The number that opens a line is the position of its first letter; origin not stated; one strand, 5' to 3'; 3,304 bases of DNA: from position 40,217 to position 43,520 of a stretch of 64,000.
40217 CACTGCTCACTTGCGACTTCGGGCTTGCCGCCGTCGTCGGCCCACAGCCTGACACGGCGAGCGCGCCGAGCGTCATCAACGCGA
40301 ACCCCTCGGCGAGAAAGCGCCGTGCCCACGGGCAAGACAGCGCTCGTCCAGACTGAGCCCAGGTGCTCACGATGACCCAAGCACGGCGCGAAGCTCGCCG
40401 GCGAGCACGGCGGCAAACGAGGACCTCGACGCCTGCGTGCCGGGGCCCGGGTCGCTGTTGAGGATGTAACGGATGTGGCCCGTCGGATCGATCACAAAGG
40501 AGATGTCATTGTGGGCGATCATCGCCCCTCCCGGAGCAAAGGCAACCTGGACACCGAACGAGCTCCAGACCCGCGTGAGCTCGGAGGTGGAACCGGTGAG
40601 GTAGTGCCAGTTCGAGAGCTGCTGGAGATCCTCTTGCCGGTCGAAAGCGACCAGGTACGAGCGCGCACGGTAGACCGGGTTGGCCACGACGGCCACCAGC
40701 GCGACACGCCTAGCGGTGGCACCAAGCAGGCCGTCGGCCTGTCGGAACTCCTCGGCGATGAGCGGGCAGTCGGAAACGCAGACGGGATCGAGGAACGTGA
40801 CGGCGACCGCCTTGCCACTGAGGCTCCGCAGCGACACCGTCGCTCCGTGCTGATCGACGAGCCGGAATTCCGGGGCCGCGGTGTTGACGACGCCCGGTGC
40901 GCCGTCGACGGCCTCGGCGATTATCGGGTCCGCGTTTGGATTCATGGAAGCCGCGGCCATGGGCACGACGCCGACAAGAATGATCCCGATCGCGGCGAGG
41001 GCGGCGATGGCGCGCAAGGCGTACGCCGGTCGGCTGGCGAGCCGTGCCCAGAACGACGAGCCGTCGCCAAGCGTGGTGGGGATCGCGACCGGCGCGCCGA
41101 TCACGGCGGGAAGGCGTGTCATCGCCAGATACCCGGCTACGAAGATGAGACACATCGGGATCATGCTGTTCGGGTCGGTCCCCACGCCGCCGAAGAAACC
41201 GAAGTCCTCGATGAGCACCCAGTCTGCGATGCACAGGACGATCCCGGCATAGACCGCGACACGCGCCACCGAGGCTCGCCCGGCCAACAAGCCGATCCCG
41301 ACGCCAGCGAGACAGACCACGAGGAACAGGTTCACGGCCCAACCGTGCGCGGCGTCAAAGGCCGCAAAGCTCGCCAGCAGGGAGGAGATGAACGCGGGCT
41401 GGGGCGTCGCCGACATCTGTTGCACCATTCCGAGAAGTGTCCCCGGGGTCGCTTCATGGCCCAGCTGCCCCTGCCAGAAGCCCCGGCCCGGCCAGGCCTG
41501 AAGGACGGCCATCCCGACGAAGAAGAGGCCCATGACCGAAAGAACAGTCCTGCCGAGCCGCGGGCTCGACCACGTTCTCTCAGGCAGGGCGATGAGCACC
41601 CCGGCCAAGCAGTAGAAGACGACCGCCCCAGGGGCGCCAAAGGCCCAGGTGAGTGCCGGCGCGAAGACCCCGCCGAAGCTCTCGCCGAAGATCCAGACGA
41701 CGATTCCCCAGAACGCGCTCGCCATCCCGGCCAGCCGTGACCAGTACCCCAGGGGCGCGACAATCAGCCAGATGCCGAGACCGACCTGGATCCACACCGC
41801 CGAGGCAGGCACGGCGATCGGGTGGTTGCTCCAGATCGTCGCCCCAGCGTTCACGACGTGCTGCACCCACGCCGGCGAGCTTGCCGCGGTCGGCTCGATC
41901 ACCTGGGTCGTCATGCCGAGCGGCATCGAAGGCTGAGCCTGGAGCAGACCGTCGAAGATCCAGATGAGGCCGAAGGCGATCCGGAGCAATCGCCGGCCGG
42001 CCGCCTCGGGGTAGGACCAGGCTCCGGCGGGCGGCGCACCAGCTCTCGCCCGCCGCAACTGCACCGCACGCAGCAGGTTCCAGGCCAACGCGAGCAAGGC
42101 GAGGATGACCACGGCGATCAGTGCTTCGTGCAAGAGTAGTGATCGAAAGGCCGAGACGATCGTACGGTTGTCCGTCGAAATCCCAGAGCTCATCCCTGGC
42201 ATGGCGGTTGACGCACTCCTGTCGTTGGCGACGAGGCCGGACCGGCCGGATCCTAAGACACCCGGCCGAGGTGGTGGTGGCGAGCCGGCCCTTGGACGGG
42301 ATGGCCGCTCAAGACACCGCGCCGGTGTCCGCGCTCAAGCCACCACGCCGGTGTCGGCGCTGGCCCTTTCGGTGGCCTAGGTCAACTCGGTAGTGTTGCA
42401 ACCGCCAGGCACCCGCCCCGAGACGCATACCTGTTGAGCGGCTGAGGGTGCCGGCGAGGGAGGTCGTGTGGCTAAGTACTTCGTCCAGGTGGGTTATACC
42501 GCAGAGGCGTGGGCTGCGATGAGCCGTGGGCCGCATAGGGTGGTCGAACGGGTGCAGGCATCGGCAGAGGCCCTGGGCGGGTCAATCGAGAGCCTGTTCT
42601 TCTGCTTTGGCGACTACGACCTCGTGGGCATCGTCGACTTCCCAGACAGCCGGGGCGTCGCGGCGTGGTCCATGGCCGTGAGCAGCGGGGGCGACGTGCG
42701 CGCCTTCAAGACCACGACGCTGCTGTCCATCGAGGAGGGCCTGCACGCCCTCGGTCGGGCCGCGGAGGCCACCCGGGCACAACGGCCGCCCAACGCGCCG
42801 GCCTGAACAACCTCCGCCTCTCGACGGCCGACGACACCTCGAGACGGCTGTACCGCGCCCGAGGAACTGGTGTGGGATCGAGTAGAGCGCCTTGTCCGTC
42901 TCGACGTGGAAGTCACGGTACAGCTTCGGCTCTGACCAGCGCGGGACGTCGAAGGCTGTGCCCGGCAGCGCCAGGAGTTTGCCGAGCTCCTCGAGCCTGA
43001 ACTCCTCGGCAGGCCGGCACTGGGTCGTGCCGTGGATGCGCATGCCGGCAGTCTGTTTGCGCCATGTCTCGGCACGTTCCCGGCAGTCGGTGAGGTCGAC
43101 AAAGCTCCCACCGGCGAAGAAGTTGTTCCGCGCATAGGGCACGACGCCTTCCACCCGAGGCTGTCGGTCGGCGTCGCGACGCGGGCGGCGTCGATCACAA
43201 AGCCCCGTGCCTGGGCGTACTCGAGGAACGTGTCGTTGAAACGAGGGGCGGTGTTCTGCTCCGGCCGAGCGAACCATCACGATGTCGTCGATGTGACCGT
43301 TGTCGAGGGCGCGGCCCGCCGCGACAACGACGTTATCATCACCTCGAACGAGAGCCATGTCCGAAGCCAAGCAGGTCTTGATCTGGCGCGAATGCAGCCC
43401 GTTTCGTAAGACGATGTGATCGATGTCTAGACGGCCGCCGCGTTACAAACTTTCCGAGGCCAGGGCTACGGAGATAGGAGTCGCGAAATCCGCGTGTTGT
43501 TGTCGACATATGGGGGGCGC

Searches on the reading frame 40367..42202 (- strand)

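Call 33: search_protein_families(library=pfam, proteins=[window:40367-42202:-], max_evalue=0.001)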
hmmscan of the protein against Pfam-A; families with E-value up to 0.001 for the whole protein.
window:40367-42202:- (611 aa): 2 families
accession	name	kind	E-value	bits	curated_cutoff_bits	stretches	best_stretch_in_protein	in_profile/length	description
PF02630.20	SCO1-SenC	-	5.2e-09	36.6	22.8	1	444-576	2-133/134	SCO1/SenC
PF00578.27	AhpC-TSA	-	2.1e-07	31.3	26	1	439-580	1-124/124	AhpC/TSA family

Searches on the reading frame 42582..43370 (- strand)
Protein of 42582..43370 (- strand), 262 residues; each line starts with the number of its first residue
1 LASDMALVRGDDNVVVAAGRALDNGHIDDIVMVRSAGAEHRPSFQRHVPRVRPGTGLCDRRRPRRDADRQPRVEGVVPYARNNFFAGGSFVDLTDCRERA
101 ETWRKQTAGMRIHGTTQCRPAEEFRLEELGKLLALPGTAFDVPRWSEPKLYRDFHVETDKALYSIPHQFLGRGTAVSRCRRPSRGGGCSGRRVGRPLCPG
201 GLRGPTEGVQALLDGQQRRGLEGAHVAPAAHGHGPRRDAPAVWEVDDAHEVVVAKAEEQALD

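Call 33: search_protein_families(library=pfam, proteins=[window:42582-43370:-], max_evalue=0.001)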
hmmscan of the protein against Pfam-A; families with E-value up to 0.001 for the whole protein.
window:42582-43370:- (262 aa): 1 family
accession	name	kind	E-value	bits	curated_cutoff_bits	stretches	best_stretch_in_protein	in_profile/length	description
PF22483.2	Mu-transpos_C_2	-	2.6e-07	30.7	27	1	135-176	1-42/73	Mu transposase, C-terminal domain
